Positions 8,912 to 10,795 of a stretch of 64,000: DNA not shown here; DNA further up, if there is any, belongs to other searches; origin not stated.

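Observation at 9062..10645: PGM2-family phosphomutase homologue with every catalytic signature replaced (candidate pseudoenzyme)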

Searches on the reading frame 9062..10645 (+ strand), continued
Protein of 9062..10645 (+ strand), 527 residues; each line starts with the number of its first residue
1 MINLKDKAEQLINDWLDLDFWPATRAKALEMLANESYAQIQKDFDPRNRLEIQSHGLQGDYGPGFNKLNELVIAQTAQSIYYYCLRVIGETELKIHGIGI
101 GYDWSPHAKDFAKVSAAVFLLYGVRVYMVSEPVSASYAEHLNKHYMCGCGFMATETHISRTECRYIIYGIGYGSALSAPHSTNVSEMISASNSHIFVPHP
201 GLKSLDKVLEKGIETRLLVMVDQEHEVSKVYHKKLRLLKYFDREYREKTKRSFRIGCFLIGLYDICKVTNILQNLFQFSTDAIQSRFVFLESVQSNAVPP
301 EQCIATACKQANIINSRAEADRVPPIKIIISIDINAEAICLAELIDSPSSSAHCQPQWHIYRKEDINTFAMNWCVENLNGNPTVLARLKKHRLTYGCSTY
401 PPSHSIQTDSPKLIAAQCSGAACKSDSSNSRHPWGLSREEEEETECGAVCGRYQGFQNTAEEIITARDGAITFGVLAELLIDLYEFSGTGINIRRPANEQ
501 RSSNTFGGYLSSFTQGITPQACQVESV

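Call 32: search_protein_families(library=pfam, proteins=[P0026, P0027, P0028, P0030, P0031, P0035, P0036, P0041, P0004, P0005], max_evalue=0.01)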
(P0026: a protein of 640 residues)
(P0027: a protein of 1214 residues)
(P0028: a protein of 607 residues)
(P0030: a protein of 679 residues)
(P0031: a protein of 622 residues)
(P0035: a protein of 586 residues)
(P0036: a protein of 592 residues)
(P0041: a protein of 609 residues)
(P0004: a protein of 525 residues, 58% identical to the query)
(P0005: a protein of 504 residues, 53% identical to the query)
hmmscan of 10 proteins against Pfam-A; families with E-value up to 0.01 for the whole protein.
P0026 (640 aa): 4 families
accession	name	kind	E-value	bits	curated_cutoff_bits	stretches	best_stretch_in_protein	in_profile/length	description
PF02878.22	PGM_PMM_I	-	1.4e-30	106.3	22.5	1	49-186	2-130/138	Phosphoglucomutase/phosphomannomutase, alpha/beta/alpha domain I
PF02880.22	PGM_PMM_III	-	3.3e-10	40.5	20.7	1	408-508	24-115/115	Phosphoglucomutase/phosphomannomutase, alpha/beta/alpha domain III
PF02879.22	PGM_PMM_II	-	9.4e-08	33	29.3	1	251-351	18-99/103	Phosphoglucomutase/phosphomannomutase, alpha/beta/alpha domain II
PF00408.26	PGM_PMM_IV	-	0.00024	21.5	23.1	1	596-618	33-54/68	Phosphoglucomutase/phosphomannomutase, C-terminal domain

P0027 (1214 aa): 5 families
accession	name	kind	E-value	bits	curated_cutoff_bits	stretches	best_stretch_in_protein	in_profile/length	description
PF02878.22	PGM_PMM_I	-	3.9e-70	234.4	22.5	2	48-186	2-134/138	Phosphoglucomutase/phosphomannomutase, alpha/beta/alpha domain I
PF02879.22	PGM_PMM_II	-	1.7e-38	131.8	29.3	2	227-322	13-101/103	Phosphoglucomutase/phosphomannomutase, alpha/beta/alpha domain II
PF02880.22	PGM_PMM_III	-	8.1e-15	55.4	20.7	2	946-1052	2-98/115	Phosphoglucomutase/phosphomannomutase, alpha/beta/alpha domain III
PF00408.26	PGM_PMM_IV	-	8.4e-05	23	23.1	0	538-562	28-51/68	Phosphoglucomutase/phosphomannomutase, C-terminal domain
PF02779.29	Transket_pyr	-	0.0039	17.3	27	0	1025-1060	58-94/174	Transketolase, pyrimidine binding domain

P0028 (607 aa): 4 families
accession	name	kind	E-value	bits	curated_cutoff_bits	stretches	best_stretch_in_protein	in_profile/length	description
PF02878.22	PGM_PMM_I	-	3.1e-32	111.6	22.5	1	46-190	2-135/138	Phosphoglucomutase/phosphomannomutase, alpha/beta/alpha domain I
PF02879.22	PGM_PMM_II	-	1.1e-14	55.2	29.3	1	225-340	6-101/103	Phosphoglucomutase/phosphomannomutase, alpha/beta/alpha domain II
PF02880.22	PGM_PMM_III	-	3.9e-08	33.8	20.7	1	355-470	2-109/115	Phosphoglucomutase/phosphomannomutase, alpha/beta/alpha domain III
PF00408.26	PGM_PMM_IV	-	6e-05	23.5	23.1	1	564-594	37-65/68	Phosphoglucomutase/phosphomannomutase, C-terminal domain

P0030 (679 aa): 4 families
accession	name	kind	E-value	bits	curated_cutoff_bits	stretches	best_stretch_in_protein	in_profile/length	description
PF02878.22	PGM_PMM_I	-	6.7e-39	133.2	22.5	1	75-218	1-135/138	Phosphoglucomutase/phosphomannomutase, alpha/beta/alpha domain I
PF02879.22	PGM_PMM_II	-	2.1e-21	76.8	29.3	1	286-373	17-99/103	Phosphoglucomutase/phosphomannomutase, alpha/beta/alpha domain II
PF02880.22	PGM_PMM_III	-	1.1e-11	45.3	20.7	1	393-523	2-108/115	Phosphoglucomutase/phosphomannomutase, alpha/beta/alpha domain III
PF00408.26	PGM_PMM_IV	-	0.00023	21.6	23.1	1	597-639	12-53/68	Phosphoglucomutase/phosphomannomutase, C-terminal domain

P0031 (622 aa): 4 families
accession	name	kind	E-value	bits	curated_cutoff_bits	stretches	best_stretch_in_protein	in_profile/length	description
PF02878.22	PGM_PMM_I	-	7.3e-35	120.1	22.5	1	46-189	2-134/138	Phosphoglucomutase/phosphomannomutase, alpha/beta/alpha domain I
PF02879.22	PGM_PMM_II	-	1.8e-24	86.6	29.3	1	218-319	2-100/103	Phosphoglucomutase/phosphomannomutase, alpha/beta/alpha domain II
PF02880.22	PGM_PMM_III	-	1.4e-13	51.4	20.7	1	339-467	2-115/115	Phosphoglucomutase/phosphomannomutase, alpha/beta/alpha domain III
PF00408.26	PGM_PMM_IV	-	0.001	19.5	23.1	1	548-574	28-53/68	Phosphoglucomutase/phosphomannomutase, C-terminal domain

P0035 (586 aa): 4 families
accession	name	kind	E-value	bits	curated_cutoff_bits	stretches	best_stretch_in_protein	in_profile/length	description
PF02878.22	PGM_PMM_I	-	8e-40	136.2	22.5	1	42-182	2-134/138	Phosphoglucomutase/phosphomannomutase, alpha/beta/alpha domain I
PF02879.22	PGM_PMM_II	-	7.2e-24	84.7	29.3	1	210-318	2-100/103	Phosphoglucomutase/phosphomannomutase, alpha/beta/alpha domain II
PF02880.22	PGM_PMM_III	-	4.8e-09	36.8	20.7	1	328-452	2-115/115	Phosphoglucomutase/phosphomannomutase, alpha/beta/alpha domain III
PF00408.26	PGM_PMM_IV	-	0.0092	16.5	23.1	0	523-552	25-53/68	Phosphoglucomutase/phosphomannomutase, C-terminal domain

P0036 (592 aa): 4 families
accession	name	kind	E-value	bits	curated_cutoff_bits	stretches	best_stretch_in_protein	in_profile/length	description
PF02878.22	PGM_PMM_I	-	1.5e-34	119.1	22.5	1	40-182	2-135/138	Phosphoglucomutase/phosphomannomutase, alpha/beta/alpha domain I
PF02879.22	PGM_PMM_II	-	7.8e-22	78.2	29.3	1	214-319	2-99/103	Phosphoglucomutase/phosphomannomutase, alpha/beta/alpha domain II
PF02880.22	PGM_PMM_III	-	2.8e-11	44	20.7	1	332-444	2-99/115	Phosphoglucomutase/phosphomannomutase, alpha/beta/alpha domain III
PF00408.26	PGM_PMM_IV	-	6e-05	23.5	23.1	1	535-572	30-67/68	Phosphoglucomutase/phosphomannomutase, C-terminal domain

P0041 (609 aa): 4 families
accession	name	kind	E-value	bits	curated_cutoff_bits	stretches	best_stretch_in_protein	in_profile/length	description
PF02878.22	PGM_PMM_I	-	1.5e-37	128.8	22.5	1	50-189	2-134/138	Phosphoglucomutase/phosphomannomutase, alpha/beta/alpha domain I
PF02879.22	PGM_PMM_II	-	2.7e-25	89.3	29.3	1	228-334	2-100/103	Phosphoglucomutase/phosphomannomutase, alpha/beta/alpha domain II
PF02880.22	PGM_PMM_III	-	2.2e-08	34.7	20.7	1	346-456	2-99/115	Phosphoglucomutase/phosphomannomutase, alpha/beta/alpha domain III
PF00408.26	PGM_PMM_IV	-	1.2e-07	32.1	23.1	1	537-583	21-64/68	Phosphoglucomutase/phosphomannomutase, C-terminal domain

P0004 (525 aa): 1 family
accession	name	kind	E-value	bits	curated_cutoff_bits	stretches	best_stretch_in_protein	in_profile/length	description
PF02878.22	PGM_PMM_I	-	1.2e-07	32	22.5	1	50-154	2-98/138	Phosphoglucomutase/phosphomannomutase, alpha/beta/alpha domain I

P0005 (504 aa): 1 family
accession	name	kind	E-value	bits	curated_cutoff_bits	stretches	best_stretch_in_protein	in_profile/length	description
PF02878.22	PGM_PMM_I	-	2.6e-10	40.6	22.5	1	51-191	3-134/138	Phosphoglucomutase/phosphomannomutase, alpha/beta/alpha domain I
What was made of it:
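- On alpha-D-phosphohexomutase superfamily (by descent and fold): The orthologues P0004 and P0005 also match (call 32).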

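Call 33: list_cluster_members(proteins=[P0026, P0027, P0028, P0029, P0030, P0031, P0032, P0033])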
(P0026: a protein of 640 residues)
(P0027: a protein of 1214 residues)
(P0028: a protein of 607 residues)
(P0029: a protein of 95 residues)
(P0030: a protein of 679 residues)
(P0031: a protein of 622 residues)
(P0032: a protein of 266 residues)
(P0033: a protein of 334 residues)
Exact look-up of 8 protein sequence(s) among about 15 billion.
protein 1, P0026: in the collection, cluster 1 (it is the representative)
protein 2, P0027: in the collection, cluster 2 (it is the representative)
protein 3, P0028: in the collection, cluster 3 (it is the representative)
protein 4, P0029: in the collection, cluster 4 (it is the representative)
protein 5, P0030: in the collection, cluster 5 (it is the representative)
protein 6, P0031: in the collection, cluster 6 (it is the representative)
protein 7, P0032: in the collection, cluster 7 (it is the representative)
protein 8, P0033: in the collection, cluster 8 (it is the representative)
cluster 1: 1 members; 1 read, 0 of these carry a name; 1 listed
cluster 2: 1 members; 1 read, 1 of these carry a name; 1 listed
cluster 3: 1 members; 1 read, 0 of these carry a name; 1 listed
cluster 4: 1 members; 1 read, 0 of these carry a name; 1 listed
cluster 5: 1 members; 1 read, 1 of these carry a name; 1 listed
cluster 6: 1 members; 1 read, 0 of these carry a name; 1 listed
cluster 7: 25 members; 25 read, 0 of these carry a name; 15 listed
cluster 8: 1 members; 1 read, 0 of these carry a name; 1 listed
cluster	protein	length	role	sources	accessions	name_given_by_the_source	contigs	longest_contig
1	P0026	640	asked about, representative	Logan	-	-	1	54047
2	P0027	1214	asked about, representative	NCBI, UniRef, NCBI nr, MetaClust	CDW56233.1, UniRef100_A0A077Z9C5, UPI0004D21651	phosphoglucomutase 2 [Trichuris trichiura] | Phosphoglucomutase 2 n=1 Tax=Trichuris trichiura TaxID=36087 RepID=A0A077Z9C5_TRITR | status=active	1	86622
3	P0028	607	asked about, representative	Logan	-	-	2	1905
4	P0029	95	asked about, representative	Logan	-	-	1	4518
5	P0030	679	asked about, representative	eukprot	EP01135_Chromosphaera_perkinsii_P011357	Nk52_evm2s2391 gene=Nk52_evmTU2s2391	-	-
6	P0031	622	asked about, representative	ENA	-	-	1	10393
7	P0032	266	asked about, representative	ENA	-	-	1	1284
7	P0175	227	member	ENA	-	-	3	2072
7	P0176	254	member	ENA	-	-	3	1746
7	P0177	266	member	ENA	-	-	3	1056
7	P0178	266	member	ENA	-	-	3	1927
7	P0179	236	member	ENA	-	-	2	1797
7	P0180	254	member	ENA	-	-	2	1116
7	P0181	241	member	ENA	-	-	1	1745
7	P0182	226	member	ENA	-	-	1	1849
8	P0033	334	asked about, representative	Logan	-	-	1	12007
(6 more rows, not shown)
